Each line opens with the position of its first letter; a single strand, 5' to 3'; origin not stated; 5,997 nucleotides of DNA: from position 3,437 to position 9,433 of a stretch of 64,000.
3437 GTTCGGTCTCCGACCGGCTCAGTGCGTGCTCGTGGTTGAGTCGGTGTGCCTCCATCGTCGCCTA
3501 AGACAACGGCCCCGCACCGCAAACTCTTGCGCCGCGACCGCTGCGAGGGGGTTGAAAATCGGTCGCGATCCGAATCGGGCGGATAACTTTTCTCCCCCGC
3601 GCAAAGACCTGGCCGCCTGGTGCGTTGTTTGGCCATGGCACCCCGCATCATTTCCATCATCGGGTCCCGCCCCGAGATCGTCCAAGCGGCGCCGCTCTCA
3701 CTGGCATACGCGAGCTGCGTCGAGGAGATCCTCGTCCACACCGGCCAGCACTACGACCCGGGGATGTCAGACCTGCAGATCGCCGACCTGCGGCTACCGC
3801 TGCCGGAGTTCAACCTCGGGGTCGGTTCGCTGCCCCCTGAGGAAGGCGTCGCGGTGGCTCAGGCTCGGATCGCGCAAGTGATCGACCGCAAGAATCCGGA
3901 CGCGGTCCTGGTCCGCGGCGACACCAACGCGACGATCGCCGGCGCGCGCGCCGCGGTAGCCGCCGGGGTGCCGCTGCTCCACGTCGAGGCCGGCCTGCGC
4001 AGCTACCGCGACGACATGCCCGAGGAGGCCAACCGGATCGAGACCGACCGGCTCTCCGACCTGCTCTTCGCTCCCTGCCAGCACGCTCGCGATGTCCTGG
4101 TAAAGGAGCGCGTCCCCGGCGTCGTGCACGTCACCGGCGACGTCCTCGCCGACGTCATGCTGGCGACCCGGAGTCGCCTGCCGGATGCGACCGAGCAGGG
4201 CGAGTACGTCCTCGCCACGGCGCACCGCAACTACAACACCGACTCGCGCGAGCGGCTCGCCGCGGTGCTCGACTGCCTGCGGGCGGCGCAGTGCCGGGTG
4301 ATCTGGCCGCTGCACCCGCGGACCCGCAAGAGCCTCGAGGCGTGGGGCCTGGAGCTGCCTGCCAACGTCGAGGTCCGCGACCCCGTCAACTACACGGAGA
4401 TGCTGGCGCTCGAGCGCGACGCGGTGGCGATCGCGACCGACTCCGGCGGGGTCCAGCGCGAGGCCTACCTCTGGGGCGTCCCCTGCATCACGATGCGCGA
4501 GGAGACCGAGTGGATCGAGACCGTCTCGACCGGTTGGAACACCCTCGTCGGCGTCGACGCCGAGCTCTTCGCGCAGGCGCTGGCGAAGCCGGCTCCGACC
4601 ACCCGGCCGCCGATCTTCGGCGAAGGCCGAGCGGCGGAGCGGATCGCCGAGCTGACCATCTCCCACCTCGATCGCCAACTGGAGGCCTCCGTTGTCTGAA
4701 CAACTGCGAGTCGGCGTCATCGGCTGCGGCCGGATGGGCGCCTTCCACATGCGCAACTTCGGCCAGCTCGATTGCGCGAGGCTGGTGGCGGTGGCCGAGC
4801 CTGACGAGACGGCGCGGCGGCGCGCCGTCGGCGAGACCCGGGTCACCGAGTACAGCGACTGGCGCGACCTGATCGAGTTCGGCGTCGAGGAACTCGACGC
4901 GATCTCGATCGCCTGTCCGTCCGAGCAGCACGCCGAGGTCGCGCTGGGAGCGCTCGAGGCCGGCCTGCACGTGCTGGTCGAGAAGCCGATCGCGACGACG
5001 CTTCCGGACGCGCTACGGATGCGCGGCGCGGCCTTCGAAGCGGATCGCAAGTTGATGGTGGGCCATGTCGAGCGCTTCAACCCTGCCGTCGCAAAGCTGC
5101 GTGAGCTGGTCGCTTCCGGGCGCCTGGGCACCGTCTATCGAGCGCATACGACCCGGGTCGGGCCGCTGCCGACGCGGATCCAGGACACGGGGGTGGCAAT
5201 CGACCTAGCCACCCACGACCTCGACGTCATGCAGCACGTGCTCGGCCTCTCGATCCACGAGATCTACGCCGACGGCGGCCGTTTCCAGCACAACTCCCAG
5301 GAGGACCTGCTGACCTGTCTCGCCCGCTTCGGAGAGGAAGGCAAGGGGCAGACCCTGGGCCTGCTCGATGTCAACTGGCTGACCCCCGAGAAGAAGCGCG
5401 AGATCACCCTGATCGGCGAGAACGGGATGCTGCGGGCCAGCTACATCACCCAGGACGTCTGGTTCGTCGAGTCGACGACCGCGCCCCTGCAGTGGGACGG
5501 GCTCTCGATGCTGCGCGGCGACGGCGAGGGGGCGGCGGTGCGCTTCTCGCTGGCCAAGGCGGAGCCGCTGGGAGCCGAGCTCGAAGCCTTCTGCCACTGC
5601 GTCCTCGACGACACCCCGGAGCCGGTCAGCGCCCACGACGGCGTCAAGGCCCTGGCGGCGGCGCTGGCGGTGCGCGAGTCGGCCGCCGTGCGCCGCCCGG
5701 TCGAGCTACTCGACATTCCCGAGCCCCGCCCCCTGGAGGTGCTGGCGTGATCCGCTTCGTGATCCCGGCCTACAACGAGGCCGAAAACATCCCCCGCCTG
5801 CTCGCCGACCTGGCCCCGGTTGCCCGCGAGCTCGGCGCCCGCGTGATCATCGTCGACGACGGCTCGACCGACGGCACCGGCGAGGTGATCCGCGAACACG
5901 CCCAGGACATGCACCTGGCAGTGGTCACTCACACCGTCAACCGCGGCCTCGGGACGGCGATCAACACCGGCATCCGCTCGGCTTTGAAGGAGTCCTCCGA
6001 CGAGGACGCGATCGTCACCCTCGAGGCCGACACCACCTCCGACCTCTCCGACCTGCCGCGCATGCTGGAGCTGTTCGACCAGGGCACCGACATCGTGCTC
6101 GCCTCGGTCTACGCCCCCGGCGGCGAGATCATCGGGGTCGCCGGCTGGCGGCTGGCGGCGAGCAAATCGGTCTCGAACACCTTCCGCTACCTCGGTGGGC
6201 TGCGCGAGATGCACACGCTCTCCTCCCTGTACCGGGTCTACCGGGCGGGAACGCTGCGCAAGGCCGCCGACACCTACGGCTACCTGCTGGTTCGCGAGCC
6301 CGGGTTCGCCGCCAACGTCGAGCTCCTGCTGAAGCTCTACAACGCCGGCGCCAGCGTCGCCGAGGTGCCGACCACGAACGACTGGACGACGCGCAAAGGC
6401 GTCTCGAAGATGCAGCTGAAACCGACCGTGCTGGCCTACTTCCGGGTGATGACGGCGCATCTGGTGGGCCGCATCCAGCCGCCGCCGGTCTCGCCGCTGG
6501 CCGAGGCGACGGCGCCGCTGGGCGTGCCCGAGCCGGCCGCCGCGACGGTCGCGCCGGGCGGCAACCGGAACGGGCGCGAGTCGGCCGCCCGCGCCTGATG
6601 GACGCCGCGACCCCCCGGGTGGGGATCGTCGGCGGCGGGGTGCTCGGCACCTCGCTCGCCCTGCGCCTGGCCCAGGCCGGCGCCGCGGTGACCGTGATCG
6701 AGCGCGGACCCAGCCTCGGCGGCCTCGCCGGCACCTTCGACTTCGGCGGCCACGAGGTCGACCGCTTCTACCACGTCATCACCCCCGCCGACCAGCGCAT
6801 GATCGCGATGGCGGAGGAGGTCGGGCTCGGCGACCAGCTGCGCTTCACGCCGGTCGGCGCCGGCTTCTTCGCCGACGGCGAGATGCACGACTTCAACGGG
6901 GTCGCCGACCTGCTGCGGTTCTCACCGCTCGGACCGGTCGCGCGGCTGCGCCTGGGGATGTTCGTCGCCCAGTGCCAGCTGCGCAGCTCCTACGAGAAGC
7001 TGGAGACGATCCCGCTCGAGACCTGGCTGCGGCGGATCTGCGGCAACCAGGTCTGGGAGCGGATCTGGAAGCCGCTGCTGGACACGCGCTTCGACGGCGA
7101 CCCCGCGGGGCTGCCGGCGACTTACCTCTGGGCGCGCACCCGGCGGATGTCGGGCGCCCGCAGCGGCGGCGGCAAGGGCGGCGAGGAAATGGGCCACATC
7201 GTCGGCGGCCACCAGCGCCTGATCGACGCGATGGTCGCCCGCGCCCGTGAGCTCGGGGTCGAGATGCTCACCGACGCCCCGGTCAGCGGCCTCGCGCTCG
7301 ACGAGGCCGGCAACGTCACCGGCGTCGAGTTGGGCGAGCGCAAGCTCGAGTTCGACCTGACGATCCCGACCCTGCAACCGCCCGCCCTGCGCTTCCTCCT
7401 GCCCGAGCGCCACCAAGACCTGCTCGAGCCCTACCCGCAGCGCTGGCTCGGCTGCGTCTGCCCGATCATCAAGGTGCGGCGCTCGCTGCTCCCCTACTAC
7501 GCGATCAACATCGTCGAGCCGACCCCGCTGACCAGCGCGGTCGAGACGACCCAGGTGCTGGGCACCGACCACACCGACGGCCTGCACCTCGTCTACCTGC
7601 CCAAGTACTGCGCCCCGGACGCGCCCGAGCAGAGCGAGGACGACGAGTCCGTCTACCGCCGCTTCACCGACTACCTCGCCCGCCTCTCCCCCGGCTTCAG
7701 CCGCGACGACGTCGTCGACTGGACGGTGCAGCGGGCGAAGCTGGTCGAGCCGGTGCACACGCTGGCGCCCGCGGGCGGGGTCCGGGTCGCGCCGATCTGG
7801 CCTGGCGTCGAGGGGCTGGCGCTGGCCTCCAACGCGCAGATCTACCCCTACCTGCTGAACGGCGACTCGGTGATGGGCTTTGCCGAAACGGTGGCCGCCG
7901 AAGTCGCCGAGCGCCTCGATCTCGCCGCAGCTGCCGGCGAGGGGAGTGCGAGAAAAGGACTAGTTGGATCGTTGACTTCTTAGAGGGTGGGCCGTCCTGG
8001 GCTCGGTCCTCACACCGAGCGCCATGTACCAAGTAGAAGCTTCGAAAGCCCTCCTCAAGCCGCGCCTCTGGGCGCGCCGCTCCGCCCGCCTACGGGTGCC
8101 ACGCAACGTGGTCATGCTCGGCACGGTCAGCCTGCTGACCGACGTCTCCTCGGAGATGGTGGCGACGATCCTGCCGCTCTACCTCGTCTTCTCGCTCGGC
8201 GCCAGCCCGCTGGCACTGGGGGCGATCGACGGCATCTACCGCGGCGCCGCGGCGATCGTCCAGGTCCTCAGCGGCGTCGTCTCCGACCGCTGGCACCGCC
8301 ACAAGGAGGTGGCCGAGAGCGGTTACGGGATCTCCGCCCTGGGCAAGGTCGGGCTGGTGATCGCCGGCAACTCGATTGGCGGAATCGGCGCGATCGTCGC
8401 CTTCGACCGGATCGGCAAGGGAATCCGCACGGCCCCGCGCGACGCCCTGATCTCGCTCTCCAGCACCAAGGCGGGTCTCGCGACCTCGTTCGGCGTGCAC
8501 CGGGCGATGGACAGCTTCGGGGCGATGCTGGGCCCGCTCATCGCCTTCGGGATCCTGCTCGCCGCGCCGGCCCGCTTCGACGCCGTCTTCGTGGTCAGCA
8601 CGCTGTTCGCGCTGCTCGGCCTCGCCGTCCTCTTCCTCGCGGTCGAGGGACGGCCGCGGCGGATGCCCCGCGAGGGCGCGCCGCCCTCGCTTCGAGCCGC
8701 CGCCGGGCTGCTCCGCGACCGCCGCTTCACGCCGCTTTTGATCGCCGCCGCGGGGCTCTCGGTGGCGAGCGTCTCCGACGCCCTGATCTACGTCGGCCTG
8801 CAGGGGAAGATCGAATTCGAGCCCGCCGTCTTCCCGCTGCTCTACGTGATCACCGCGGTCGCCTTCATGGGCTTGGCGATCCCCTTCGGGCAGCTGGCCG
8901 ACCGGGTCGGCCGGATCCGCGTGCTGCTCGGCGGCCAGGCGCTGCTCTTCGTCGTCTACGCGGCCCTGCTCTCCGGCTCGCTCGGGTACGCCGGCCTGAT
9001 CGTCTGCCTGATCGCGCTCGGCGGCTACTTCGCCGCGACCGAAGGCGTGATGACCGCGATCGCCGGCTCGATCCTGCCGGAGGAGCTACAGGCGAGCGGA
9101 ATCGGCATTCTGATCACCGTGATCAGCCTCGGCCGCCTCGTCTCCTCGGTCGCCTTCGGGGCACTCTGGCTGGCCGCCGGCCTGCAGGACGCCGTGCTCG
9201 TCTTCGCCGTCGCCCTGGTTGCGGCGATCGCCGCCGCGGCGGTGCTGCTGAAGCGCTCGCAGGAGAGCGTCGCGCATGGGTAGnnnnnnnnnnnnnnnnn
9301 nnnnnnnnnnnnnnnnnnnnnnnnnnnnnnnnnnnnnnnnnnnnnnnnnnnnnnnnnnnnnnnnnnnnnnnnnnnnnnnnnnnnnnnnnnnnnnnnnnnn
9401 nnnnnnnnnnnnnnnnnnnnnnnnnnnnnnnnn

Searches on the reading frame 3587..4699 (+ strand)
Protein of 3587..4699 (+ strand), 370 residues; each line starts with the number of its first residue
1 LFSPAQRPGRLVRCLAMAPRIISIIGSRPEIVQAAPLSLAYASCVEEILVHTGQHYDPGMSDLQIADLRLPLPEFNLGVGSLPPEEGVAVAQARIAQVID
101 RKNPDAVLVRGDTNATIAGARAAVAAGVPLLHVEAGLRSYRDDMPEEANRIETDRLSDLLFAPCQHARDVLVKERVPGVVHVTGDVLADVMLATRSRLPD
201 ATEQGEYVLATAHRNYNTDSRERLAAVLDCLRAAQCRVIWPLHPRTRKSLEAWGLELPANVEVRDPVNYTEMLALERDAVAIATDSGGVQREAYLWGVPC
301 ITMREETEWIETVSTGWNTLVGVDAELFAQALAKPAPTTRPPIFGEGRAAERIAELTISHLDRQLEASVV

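Call 39: search_protein_families(library=pfam, proteins=[window:3587-4699:+], max_evalue=0.001)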
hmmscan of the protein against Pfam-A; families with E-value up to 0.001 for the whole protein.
window:3587-4699:+ (370 aa): 1 family
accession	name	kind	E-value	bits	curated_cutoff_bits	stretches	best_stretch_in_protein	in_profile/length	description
PF02350.25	Epimerase_2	-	4.2e-82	276.2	30.6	1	44-355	8-344/347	UDP-N-acetylglucosamine 2-epimerase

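Call 67: search_protein_families(library=ncbifam, proteins=[window:3587-4699:+], max_evalue=0.00001)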
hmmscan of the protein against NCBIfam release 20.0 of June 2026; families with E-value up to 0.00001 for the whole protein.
window:3587-4699:+ (370 aa): 2 families
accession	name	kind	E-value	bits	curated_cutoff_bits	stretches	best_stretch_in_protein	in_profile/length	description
TIGR00236.1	wecB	equivalog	3.9e-68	230.3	210.15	1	21-357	3-362/366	non-hydrolyzing UDP-N-acetylglucosamine 2-epimerase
TIGR03568.1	NeuC_NnaA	equivalog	5.7e-08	32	235.9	1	89-239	79-237/365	UDP-N-acetylglucosamine 2-epimerase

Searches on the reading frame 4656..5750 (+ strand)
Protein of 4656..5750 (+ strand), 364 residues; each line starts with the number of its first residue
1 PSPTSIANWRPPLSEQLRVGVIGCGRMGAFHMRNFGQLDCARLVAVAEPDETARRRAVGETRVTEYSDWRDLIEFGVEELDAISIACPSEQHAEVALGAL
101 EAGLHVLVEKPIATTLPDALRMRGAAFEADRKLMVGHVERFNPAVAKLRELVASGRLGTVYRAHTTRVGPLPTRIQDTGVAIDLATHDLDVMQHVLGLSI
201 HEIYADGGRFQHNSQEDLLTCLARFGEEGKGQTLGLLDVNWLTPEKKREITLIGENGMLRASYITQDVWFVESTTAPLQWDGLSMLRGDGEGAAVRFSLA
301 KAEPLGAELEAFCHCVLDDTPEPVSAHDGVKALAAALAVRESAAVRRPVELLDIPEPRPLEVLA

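Call 54: search_protein_families(library=pfam, proteins=[window:4656-5750:+], max_evalue=10)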
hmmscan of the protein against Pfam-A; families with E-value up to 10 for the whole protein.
window:4656-5750:+ (364 aa): 7 families
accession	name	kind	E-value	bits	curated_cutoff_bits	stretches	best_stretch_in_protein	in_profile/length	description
PF01408.29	GFO_IDH_MocA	-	4.6e-26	92.3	24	1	17-137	1-120/120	Oxidoreductase family, NAD-binding Rossmann fold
PF22725.1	GFO_IDH_MocA_C3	-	5.6e-16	59.1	27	1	146-260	2-124/124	GFO/IDH/MocA C-terminal domain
PF02894.22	GFO_IDH_MocA_C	-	6.4e-11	42.9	22.9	1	149-351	1-218/218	Oxidoreductase family, C-terminal alpha/beta domain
PF03447.22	NAD_binding_3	-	0.00027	22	24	1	23-115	1-94/116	Homoserine dehydrogenase, NAD binding domain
PF02826.25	2-Hacid_dh_C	-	0.1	12.4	25.1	1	16-94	36-106/178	D-isomer specific 2-hydroxyacid dehydrogenase, NAD binding domain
PF02254.24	TrkA_N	-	0.14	12.9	23.8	1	21-96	3-79/116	TrkA-N domain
PF22660.2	RS_preATP-grasp-like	-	0.2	12.5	27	1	18-85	3-68/98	Ribonucleotide synthetase preATP-grasp domain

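Call 67: search_protein_families(library=ncbifam, proteins=[window:4656-5750:+], max_evalue=0.00001)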
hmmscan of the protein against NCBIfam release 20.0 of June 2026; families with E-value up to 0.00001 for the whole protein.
window:4656-5750:+ (364 aa): 8 families
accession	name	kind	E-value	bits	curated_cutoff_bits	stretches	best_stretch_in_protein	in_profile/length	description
NF040723.1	UDP-GlcNAcDh_Arch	equivalog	3.8e-82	276.2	450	1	17-272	1-248/302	UDP-N-acetylglucosamine 3-dehydrogenase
TIGR04380.1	myo_inos_iolG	equivalog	8.5e-40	136.6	355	1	16-212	1-201/330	inositol 2-dehydrogenase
NF052479.1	LevoglcsnDh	equivalog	1.1e-19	70.4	650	1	16-167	3-161/386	levoglucosan dehydrogenase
NF052679.1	InsChiInosDhIolG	equivalog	3.6e-17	62.4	540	1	17-197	3-186/343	bifunctional inositol 2-dehydrogenase/D-chiro-inositol 1-dehydrogenase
NF008607.0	PRK11579.1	subfamily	4e-16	58.9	330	1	14-199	2-192/346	oxidoreductase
NF041392.1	XylDh_Gfo6_Halo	equivalog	4.9e-16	58.5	350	1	9-177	9-180/350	D-xylose 1-dehydrogenase Gfo6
NF058561.1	BT_2158_fam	equivalog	2.2e-13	49.6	750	1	14-166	33-183/487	glycoside 3-dehydrogenase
NF058563.1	BT_2159_fam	equivalog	1.3e-06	27.7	650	1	18-159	2-142/350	disaccharide 3-dehydrogenase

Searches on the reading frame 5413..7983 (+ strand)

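Call 39: search_protein_families(library=pfam, proteins=[window:5413-7983:+], max_evalue=0.001)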
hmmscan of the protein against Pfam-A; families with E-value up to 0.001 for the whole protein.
window:5413-7983:+ (856 aa): 5 families
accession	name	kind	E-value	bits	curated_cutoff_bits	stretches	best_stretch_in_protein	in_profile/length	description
PF01593.30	Amino_oxidase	-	1.2e-20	74.6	19.8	1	414-772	5-382/443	Flavin containing amine oxidoreductase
PF13450.12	NAD_binding_8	-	5.2e-11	43.1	21.9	1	405-468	1-66/68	NAD(P)-binding Rossmann-like domain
PF01266.30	DAO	-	2.8e-07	30.8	27.9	1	403-437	2-37/353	FAD dependent oxidoreductase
PF00070.33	Pyr_redox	-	4.9e-07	30.6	22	1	402-436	1-35/82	Pyridine nucleotide-disulphide oxidoreductase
PF07992.20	Pyr_redox_2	-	9.6e-05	22.4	26.1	1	398-435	139-177/291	Pyridine nucleotide-disulphide oxidoreductase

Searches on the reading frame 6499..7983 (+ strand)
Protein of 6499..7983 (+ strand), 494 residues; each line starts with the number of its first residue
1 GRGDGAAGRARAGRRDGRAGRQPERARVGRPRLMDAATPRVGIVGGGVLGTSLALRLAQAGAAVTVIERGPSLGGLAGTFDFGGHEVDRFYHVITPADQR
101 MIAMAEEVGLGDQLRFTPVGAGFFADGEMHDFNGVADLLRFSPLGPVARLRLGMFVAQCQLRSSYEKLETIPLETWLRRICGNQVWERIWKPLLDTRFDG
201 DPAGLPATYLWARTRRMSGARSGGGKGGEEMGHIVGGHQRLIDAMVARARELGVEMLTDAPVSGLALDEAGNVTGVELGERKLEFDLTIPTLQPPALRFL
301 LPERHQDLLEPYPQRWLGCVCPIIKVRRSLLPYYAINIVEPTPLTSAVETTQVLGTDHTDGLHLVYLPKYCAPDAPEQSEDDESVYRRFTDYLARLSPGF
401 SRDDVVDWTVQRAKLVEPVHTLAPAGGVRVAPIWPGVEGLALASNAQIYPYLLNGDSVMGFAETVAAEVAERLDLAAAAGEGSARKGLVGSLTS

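Call 67: search_protein_families(library=ncbifam, proteins=[window:6499-7983:+], max_evalue=0.00001)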
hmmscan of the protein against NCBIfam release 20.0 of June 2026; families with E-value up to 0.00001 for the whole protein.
window:6499-7983:+ (494 aa): 13 families
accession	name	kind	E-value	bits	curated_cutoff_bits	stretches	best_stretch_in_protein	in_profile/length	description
NF005560.0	PRK07233.1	equivalog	4.5e-107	358.6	252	1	40-472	2-431/435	hypothetical protein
TIGR03467.1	HpnE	equivalog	4.7e-15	55.8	283.05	1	41-310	1-280/430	hydroxysqualene dehydroxylase HpnE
NF058655.1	CrtID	equivalog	9.4e-10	37.9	640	0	41-88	1-48/478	bifunctional phytoene desaturase/3,4-desaturase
TIGR02734.1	crtI_fam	subfamily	1.6e-09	37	238.1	1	42-88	2-48/504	phytoene desaturase family protein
NF045637.1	carotdesatCrtDProt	equivalog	7.6e-08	31.3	580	0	43-94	3-54/485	1-hydroxycarotenoid 3,4-desaturase CrtD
NF001933.0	PRK00711.1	subfamily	1.1e-06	28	383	0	40-72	2-34/429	D-amino acid dehydrogenase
NF005547.0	PRK07208.1-3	equivalog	1.6e-06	27.1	380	1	41-279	7-245/465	hypothetical protein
TIGR00562.1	proto_IX_ox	equivalog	2e-06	26.7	97.85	1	40-205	4-172/470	protoporphyrinogen oxidase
NF008841.0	PRK11883.1-1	equivalog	2.6e-06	26.6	517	0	38-131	3-100/453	protoporphyrinogen oxidase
NF053717.1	VnlPnlRedVprA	equivalog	2.6e-06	26.6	600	0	41-77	9-45/481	vinyl phenol reductase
TIGR02731.1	phytoene_desat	equivalog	4.7e-06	25.6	569.4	0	40-308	1-288/453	15-cis-phytoene desaturase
NF005548.0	PRK07208.1-4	equivalog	4.8e-06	25.4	389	1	39-191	4-152/488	hypothetical protein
NF053677.1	Desat2ChcC2Cyan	equivalog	6.6e-06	24.7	900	0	240-281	204-245/558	4-oxocyclohex-2-ene-1-carboxylate 5-dehydrogenase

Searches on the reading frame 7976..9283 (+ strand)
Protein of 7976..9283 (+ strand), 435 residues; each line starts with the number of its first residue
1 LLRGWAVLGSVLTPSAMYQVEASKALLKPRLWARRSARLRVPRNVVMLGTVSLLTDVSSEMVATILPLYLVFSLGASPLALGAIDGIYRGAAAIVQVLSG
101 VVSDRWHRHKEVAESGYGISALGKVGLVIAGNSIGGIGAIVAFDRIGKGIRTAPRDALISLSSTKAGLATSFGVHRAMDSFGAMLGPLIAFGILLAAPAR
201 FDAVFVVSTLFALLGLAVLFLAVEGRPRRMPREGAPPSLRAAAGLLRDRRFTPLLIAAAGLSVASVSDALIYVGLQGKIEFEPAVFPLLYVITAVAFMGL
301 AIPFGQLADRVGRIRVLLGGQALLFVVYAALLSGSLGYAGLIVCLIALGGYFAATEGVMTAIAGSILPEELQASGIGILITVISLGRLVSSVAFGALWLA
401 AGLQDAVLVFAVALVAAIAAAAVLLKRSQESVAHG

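Call 39: search_protein_families(library=pfam, proteins=[window:7976-9283:+], max_evalue=0.001)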
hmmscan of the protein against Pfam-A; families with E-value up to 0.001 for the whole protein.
window:7976-9283:+ (435 aa): 1 family
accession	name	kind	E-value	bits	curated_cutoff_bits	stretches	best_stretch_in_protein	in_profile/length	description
PF07690.21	MFS_1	-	1.2e-25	90.6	33.4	2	51-298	4-252/347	Major Facilitator Superfamily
